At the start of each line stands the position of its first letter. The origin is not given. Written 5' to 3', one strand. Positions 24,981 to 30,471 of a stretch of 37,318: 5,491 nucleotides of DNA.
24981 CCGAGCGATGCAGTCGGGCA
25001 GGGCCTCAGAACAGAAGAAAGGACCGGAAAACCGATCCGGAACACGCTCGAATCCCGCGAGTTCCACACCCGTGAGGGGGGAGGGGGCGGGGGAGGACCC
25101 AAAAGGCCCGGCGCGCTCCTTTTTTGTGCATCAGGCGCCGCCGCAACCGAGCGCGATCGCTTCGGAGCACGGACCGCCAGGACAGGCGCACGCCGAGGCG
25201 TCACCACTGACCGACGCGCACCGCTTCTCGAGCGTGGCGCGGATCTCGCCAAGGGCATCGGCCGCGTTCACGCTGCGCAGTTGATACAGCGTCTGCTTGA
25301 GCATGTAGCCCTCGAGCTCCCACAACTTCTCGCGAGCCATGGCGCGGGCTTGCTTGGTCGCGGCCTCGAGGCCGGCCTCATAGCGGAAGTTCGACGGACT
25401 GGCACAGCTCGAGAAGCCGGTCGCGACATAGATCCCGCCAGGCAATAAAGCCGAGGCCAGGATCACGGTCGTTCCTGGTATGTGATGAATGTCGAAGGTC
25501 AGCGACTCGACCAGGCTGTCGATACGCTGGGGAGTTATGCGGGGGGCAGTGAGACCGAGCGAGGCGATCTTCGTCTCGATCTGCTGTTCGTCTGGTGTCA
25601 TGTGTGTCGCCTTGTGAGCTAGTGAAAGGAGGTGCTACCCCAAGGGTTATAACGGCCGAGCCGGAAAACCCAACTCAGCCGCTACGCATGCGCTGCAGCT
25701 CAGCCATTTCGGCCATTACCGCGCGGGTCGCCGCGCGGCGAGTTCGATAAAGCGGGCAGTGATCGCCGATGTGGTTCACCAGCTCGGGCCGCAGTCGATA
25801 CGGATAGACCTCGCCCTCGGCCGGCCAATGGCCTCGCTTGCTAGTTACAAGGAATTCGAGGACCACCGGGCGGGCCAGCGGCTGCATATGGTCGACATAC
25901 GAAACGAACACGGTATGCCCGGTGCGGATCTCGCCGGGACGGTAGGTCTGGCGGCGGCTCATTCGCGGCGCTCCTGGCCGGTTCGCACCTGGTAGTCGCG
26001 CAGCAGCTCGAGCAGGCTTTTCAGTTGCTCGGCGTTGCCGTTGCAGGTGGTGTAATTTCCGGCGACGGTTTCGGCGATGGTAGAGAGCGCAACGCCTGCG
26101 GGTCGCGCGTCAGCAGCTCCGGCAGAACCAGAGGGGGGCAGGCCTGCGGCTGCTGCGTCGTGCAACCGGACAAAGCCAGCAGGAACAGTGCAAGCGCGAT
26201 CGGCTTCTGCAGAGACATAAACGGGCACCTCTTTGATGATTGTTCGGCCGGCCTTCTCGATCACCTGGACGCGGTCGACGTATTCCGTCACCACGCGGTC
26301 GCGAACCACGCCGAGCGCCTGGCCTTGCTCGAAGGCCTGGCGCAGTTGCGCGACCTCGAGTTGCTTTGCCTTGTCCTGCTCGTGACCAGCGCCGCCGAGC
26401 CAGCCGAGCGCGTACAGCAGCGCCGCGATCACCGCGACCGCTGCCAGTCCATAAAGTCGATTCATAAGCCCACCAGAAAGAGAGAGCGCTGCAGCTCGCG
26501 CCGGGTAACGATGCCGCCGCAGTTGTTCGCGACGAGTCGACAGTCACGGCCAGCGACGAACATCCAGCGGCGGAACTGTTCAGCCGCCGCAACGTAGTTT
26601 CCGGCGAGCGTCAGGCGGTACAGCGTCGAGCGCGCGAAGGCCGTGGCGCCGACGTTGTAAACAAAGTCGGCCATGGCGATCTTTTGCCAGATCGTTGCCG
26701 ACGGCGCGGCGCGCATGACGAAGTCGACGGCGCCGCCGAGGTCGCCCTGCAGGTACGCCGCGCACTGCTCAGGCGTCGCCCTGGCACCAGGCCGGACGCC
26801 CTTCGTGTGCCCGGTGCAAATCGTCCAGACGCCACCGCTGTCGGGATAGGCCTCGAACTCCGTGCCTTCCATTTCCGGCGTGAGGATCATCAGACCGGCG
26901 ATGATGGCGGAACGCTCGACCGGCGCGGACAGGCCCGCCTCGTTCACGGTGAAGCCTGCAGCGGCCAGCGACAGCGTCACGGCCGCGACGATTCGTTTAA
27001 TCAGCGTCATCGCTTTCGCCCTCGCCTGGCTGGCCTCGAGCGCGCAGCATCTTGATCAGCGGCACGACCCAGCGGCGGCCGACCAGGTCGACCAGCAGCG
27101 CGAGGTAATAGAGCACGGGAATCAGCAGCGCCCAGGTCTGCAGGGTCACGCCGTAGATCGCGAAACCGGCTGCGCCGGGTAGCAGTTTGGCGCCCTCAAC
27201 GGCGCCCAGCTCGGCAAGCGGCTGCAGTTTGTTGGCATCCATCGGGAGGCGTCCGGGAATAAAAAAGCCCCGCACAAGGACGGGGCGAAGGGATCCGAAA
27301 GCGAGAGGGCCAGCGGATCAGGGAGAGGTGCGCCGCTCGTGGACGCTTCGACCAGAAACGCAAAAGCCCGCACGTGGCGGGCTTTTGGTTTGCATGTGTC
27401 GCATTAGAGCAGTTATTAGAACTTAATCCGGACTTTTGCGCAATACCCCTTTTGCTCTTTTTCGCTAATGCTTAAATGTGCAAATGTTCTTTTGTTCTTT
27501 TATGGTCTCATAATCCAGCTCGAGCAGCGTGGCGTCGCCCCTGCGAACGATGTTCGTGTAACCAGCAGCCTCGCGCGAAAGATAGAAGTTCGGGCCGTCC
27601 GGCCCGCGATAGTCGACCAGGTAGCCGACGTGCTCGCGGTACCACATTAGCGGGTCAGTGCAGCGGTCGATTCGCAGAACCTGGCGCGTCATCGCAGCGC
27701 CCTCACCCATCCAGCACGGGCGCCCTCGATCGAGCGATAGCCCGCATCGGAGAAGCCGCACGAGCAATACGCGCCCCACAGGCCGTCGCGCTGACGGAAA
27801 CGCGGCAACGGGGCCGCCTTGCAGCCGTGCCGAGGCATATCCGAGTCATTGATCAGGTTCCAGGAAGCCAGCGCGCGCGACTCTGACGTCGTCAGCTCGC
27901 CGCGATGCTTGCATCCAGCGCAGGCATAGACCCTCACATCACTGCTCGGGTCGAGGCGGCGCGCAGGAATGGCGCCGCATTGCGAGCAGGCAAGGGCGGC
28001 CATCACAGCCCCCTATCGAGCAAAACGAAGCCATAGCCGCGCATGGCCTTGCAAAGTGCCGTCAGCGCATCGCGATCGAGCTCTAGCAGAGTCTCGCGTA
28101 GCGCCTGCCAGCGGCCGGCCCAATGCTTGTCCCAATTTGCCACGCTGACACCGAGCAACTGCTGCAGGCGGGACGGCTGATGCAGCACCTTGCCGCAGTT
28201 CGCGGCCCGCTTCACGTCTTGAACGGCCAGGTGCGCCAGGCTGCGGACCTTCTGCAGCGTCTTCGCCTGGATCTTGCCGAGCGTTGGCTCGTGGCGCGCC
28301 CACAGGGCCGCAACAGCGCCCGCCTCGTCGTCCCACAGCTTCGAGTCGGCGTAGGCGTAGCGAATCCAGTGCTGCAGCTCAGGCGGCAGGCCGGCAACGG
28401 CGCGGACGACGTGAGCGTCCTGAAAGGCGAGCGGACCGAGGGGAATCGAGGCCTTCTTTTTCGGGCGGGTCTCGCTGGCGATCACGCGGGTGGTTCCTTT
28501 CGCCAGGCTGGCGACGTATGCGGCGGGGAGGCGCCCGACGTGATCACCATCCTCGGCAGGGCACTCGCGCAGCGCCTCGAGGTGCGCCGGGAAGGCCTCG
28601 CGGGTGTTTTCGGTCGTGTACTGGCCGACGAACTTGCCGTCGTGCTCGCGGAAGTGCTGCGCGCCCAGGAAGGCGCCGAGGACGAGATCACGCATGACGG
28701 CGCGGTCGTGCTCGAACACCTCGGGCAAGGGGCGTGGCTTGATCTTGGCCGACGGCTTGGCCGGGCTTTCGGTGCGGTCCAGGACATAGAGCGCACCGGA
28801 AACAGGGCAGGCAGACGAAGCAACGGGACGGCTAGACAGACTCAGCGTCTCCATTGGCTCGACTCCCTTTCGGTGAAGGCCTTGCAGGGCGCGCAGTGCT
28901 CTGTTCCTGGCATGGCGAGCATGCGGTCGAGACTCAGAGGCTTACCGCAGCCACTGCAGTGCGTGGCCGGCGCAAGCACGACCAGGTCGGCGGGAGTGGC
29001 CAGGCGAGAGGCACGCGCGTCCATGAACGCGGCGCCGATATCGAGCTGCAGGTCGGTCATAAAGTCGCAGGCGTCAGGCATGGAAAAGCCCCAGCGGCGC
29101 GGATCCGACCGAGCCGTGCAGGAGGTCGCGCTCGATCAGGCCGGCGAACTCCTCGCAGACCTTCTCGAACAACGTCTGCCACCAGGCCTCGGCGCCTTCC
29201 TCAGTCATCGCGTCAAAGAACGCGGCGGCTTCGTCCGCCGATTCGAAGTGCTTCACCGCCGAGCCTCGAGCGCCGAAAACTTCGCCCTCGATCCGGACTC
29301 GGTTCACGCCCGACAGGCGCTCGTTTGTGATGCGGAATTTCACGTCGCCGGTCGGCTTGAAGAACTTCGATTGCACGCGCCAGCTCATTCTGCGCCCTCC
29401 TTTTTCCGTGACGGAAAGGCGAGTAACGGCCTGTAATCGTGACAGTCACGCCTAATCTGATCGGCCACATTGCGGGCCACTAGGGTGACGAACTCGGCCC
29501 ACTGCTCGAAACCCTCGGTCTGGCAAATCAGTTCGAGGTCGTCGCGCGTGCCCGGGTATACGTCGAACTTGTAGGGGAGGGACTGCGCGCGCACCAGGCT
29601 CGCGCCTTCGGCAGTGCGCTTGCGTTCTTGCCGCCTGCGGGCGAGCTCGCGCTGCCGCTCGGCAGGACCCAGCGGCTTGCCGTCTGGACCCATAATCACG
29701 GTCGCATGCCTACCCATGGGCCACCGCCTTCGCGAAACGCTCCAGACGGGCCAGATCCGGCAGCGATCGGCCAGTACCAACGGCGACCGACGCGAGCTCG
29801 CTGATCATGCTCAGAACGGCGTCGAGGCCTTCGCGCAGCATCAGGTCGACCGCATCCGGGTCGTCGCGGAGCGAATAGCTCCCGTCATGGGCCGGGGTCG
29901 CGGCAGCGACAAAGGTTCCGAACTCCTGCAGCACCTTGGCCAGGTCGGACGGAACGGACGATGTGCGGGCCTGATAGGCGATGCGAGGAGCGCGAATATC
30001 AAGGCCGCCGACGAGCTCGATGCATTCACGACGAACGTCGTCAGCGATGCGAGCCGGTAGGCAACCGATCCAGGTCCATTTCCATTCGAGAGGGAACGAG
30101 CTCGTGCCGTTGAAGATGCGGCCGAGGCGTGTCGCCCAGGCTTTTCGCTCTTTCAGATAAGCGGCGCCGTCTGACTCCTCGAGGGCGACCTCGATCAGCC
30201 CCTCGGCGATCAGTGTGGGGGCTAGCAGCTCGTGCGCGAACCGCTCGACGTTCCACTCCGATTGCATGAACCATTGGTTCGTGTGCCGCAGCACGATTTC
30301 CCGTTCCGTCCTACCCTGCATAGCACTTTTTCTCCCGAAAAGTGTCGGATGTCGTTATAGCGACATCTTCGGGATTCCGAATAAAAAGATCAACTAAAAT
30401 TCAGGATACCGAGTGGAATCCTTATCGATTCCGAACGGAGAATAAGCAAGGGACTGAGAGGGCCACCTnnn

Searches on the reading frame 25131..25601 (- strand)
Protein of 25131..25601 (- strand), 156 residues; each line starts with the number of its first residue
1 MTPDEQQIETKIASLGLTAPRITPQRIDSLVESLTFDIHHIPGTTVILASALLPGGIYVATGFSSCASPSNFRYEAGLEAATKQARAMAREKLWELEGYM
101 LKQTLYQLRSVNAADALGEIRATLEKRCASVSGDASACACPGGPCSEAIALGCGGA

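Call 66: search_protein_families(library=phrogs, proteins=[window:25131-25601:-], max_evalue=0.001)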
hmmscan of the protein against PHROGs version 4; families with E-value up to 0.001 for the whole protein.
window:25131-25601:- (156 aa): 5 families
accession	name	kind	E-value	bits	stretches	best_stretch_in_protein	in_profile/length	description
phrog_322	-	unknown function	3.6e-30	107.1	1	4-117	7-115/239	-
phrog_37939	-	unknown function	2.7e-19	70.7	1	4-130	4-132/308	-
phrog_3934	-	unknown function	3.6e-17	63.7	1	4-110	6-105/336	-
phrog_16684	-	unknown function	5.5e-09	37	1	58-107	32-77/78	-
phrog_9467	-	unknown function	0.00085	20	1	43-106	94-152/155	-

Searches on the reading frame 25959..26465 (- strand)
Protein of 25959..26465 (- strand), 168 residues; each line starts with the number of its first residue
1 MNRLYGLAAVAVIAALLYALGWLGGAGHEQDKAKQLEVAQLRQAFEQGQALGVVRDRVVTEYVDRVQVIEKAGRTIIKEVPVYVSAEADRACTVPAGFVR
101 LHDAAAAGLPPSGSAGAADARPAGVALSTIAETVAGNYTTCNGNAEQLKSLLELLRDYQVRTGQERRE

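Call 66: search_protein_families(library=phrogs, proteins=[window:25959-26465:-], max_evalue=0.001)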
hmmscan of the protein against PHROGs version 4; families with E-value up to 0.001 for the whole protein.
window:25959-26465:- (168 aa): 1 family
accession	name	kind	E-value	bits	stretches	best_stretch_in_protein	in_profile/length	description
phrog_4952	-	other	6.1e-55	186.8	1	2-160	5-167/171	signal peptide motif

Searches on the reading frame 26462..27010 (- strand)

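Call 66: search_protein_families(library=phrogs, proteins=[window:26462-27010:-], max_evalue=0.001)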
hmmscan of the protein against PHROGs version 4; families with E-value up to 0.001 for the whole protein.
window:26462-27010:- (182 aa): 5 families
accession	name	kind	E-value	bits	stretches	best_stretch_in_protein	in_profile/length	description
phrog_7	-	lysis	7.7e-39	134.5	1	17-181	545-698/873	endolysin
phrog_7910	-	lysis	2.6e-09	38.6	1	112-180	32-93/96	endolysin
phrog_33083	-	lysis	2.7e-06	27.4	1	47-178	14-140/456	endolysin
phrog_6543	-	unknown function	1.4e-05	26.3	1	44-71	31-58/71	-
phrog_10457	-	lysis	1.8e-05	25.8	1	110-178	32-93/95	endolysin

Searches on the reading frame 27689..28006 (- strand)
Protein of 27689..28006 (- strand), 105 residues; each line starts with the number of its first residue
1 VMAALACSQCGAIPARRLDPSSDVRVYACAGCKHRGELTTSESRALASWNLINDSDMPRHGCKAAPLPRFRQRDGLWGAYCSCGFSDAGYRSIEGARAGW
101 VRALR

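Call 66: search_protein_families(library=phrogs, proteins=[window:27689-28006:-], max_evalue=0.001)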
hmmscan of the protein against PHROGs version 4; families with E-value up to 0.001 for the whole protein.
window:27689-28006:- (105 aa): 1 family
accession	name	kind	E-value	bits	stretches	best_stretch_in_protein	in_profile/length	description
phrog_6795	-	moron, auxiliary metabolic gene and host takeover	1.1e-06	29.5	1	29-105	2-82/111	Lar-like restriction alleviation protein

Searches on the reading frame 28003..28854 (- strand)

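Call 66: search_protein_families(library=phrogs, proteins=[window:28003-28854:-], max_evalue=0.001)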
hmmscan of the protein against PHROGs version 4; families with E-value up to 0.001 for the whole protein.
window:28003-28854:- (283 aa): 2 families
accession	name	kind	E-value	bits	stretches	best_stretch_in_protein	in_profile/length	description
phrog_304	-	transcription regulation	6.1e-40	138.2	1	121-270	62-214/224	anti-termination protein Q-like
phrog_3373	-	unknown function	1e-09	39.5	1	122-265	38-183/294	-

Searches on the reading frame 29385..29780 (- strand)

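Call 66: search_protein_families(library=phrogs, proteins=[window:29385-29780:-], max_evalue=0.001)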
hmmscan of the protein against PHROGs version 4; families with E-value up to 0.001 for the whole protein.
window:29385-29780:- (131 aa): 4 families
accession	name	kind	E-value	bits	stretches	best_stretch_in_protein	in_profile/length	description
phrog_4093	-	unknown function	5.5e-14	53.2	1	39-121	6-88/98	-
phrog_14676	-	unknown function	6.4e-09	36.8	1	73-118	2-47/60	-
phrog_34333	-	unknown function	3.5e-07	31.6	1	40-93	7-60/85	-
phrog_5439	-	unknown function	0.00018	22.8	1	51-108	5-62/106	-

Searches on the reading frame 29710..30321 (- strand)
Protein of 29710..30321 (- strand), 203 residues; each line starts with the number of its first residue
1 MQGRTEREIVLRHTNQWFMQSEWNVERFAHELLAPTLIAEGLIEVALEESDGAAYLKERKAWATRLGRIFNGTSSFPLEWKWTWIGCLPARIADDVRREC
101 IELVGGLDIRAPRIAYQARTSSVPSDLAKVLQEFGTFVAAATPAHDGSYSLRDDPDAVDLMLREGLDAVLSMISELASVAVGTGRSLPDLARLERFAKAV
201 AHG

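Call 66: search_protein_families(library=phrogs, proteins=[window:29710-30321:-], max_evalue=0.001)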
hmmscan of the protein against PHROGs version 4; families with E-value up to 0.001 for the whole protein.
window:29710-30321:- (203 aa): 1 family
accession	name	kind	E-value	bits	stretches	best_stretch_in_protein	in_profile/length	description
phrog_4834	-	transcription regulation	3.2e-44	152.2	1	4-188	8-189/198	CII-like transcriptional activator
